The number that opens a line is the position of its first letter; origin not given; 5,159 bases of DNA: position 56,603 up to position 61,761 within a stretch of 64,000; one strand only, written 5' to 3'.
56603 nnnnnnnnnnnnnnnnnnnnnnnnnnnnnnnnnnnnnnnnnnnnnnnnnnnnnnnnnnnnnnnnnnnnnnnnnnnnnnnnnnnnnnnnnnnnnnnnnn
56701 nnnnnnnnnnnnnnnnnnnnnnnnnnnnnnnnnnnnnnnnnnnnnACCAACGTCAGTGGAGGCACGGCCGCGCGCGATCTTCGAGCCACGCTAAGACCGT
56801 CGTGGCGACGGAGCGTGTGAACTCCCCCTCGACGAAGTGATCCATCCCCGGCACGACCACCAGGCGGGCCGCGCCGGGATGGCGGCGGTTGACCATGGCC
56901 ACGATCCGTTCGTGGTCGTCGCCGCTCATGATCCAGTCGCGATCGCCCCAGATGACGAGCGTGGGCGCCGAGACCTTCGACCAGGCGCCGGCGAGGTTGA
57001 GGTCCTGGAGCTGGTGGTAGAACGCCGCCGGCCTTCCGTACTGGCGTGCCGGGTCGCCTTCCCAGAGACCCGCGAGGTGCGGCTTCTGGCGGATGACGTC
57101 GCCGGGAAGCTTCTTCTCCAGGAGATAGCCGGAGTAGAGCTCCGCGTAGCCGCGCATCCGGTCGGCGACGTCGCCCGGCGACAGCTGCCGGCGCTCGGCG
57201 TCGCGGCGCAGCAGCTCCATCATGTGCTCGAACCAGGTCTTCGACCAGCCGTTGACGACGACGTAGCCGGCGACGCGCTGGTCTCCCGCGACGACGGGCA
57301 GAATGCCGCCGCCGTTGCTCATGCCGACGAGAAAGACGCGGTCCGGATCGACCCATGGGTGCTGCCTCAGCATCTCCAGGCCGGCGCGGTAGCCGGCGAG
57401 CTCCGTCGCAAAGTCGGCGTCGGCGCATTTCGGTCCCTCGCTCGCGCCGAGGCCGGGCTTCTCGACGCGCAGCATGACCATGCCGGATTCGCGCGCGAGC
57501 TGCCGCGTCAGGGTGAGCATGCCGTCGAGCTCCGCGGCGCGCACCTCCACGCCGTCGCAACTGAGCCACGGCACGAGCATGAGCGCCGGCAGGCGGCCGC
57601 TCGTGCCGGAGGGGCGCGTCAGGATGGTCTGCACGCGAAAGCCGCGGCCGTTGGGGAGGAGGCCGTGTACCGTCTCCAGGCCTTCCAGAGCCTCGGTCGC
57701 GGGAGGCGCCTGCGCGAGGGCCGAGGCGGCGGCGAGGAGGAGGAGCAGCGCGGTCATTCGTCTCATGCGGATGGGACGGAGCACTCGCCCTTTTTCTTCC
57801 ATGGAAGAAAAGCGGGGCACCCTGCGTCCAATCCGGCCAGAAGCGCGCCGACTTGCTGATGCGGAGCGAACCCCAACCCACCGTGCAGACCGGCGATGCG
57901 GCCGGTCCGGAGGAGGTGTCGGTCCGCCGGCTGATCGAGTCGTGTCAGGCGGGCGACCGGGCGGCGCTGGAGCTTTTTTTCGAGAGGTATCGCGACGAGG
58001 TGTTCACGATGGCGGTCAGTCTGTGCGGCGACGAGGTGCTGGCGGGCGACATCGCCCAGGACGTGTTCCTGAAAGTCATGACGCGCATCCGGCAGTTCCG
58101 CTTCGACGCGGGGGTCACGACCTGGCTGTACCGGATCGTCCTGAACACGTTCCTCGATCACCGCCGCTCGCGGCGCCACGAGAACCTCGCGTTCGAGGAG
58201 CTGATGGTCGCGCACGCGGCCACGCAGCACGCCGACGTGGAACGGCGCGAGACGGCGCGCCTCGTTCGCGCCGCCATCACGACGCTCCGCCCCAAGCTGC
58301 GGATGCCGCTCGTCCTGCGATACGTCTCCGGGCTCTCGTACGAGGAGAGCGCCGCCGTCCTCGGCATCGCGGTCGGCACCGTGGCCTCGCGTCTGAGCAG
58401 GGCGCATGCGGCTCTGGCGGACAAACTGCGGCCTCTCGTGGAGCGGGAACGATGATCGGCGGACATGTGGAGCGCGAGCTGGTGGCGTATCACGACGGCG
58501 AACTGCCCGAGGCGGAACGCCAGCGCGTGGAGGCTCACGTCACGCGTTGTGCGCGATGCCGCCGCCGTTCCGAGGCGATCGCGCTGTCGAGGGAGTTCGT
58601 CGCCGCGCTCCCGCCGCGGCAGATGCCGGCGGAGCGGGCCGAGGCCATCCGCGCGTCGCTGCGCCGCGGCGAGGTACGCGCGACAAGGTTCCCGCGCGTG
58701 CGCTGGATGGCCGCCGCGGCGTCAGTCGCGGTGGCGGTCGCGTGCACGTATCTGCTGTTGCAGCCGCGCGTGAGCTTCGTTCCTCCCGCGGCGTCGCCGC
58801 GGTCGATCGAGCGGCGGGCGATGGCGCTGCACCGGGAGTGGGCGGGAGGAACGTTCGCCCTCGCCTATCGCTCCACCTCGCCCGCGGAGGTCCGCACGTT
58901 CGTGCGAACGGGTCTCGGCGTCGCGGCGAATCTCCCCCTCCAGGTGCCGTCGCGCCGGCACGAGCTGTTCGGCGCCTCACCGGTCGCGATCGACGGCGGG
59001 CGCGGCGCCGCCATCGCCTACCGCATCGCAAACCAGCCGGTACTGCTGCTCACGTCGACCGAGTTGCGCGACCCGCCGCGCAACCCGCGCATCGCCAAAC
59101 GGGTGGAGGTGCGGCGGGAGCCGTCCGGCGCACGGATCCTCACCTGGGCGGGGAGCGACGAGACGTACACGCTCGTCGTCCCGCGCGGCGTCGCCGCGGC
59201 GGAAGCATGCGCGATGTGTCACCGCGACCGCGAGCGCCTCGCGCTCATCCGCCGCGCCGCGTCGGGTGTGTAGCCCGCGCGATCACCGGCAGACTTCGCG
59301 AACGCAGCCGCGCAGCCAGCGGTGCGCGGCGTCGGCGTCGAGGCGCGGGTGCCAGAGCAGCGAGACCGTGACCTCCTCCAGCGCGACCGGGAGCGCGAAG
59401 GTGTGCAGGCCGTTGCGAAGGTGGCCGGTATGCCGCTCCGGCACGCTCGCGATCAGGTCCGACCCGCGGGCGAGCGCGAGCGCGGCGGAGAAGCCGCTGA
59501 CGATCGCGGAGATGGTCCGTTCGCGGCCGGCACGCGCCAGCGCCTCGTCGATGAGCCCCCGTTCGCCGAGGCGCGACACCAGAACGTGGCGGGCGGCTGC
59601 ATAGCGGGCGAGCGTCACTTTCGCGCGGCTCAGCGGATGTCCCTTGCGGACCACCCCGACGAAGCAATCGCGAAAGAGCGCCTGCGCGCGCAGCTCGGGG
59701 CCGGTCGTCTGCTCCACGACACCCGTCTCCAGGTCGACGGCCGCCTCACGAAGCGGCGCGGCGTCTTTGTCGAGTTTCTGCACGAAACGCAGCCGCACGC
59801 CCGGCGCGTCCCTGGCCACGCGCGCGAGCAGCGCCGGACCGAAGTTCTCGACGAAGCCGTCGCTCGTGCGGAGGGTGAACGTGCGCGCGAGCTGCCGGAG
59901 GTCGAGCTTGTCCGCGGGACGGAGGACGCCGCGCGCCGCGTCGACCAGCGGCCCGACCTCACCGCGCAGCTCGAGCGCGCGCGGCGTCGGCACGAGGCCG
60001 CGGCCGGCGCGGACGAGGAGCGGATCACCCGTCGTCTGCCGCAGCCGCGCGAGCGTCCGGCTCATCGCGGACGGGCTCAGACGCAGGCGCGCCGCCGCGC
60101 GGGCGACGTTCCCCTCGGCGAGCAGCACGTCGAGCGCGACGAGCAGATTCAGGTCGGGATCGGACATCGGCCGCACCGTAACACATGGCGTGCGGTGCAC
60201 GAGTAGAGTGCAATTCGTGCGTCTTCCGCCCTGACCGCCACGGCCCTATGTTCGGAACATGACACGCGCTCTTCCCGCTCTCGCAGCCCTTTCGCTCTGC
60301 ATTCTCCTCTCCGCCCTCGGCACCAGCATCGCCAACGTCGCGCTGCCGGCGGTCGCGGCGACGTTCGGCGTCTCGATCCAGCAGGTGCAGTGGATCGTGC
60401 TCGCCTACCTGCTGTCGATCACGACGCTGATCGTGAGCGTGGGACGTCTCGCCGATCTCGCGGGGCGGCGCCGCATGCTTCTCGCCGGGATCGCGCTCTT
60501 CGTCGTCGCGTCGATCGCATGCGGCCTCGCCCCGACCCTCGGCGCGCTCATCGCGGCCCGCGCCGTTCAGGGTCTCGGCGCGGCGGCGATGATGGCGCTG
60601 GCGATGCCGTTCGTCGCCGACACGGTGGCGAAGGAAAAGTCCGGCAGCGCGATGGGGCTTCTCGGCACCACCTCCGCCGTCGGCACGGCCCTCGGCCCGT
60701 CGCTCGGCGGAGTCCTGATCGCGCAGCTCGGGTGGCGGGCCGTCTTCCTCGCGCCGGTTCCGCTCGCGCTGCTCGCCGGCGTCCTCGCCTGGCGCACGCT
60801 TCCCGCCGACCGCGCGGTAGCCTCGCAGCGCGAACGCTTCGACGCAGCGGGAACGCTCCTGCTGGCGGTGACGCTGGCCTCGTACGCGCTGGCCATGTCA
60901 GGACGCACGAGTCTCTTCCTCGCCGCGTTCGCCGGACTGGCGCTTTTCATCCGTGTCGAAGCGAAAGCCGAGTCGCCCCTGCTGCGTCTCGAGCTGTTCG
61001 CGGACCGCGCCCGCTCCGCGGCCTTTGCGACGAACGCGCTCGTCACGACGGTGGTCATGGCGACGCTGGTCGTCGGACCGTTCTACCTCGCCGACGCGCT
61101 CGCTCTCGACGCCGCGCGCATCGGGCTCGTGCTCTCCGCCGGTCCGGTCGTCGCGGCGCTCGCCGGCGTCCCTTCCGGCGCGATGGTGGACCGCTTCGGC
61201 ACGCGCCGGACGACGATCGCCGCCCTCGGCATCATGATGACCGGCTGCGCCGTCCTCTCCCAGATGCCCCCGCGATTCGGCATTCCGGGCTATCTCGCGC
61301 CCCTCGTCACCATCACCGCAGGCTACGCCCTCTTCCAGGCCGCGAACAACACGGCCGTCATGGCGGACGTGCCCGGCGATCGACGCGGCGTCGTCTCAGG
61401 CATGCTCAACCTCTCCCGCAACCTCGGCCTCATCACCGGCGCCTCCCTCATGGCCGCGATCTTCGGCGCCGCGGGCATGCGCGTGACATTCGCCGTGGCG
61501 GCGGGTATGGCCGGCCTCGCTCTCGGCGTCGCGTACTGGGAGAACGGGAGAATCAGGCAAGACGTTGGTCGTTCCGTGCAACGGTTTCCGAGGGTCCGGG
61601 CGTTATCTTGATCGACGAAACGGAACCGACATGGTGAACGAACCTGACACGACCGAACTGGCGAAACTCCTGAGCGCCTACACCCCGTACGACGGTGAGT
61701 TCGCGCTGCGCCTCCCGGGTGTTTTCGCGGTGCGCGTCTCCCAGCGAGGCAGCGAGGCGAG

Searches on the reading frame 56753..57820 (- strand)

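Call 16: search_protein_families(library=pfam, proteins=[window:56753-57820:-], max_evalue=0.0001)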
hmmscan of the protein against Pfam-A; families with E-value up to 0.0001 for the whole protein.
window:56753-57820:- (355 aa): 3 families
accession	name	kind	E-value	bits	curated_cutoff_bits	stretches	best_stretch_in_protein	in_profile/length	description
PF00326.27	Peptidase_S9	-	4.4e-07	30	22.6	0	146-179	50-83/213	Prolyl oligopeptidase family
PF12146.15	Hydrolase_4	-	9.8e-07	28.7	27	1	104-330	23-234/239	Serine aminopeptidase, S33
PF00561.26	Abhydrolase_1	-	1.5e-05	25.3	25.8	0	122-329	36-239/245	alpha/beta hydrolase fold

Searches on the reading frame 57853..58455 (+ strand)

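Call 16: search_protein_families(library=pfam, proteins=[window:57853-58455:+], max_evalue=0.0001)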
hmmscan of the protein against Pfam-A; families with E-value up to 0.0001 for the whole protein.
window:57853-58455:+ (200 aa): 4 families
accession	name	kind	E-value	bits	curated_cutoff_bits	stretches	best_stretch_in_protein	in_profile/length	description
PF04542.20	Sigma70_r2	-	2.2e-15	56.6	24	1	42-108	1-69/71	Sigma-70 region 2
PF08281.18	Sigma70_r4_2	-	2e-13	50.2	25.7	1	137-186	3-52/54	Sigma-70, region 4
PF07638.17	Sigma70_ECF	-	2e-07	31.5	21.1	1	23-192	3-183/185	ECF sigma factor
PF04545.22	Sigma70_r4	-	4.4e-07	29.8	24.1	1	141-188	1-48/50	Sigma-70, region 4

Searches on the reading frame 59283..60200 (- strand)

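Call 60: search_protein_families(library=pfam, proteins=[window:59283-60200:-], max_evalue=0.001)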
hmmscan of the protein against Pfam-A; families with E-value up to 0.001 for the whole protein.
window:59283-60200:- (305 aa): 2 families
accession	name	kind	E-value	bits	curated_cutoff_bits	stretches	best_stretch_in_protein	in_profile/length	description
PF03466.25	LysR_substrate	-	1.2e-20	74.2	28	1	103-304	3-208/209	LysR substrate binding domain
PF00126.33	HTH_1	-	4.1e-15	55.9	26.6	1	17-75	1-59/60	Bacterial regulatory helix-turn-helix protein, lysR family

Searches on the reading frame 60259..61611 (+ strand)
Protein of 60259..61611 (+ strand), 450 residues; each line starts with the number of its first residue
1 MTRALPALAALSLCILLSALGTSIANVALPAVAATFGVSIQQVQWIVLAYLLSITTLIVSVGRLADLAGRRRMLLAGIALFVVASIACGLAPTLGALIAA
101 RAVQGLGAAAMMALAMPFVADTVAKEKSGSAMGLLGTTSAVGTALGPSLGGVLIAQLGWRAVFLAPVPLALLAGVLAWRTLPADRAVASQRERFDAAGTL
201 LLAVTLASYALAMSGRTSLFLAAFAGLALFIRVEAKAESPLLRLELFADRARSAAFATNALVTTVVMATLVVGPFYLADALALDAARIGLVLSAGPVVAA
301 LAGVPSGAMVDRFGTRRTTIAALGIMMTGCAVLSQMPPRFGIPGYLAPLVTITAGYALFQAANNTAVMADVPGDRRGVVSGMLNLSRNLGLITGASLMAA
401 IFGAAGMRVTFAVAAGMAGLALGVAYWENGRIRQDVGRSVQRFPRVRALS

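Call 60: search_protein_families(library=pfam, proteins=[window:60259-61611:+], max_evalue=0.001)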
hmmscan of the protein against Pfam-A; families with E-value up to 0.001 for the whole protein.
window:60259-61611:+ (450 aa): 4 families
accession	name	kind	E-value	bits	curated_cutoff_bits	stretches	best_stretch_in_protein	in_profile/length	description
PF07690.21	MFS_1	-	2.5e-67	227.7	33.4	2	11-391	1-343/347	Major Facilitator Superfamily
PF05977.19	MFS_3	-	2.3e-08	33.4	27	1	9-230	13-241/524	Transmembrane secretion effector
PF00083.30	Sugar_tr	-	1.2e-06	28.1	22.3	1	42-176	47-189/452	Sugar (and other) transporter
PF03137.26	OATP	-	9.2e-06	24.6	25.8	1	96-154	135-193/545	Organic Anion Transporter Polypeptide (OATP) family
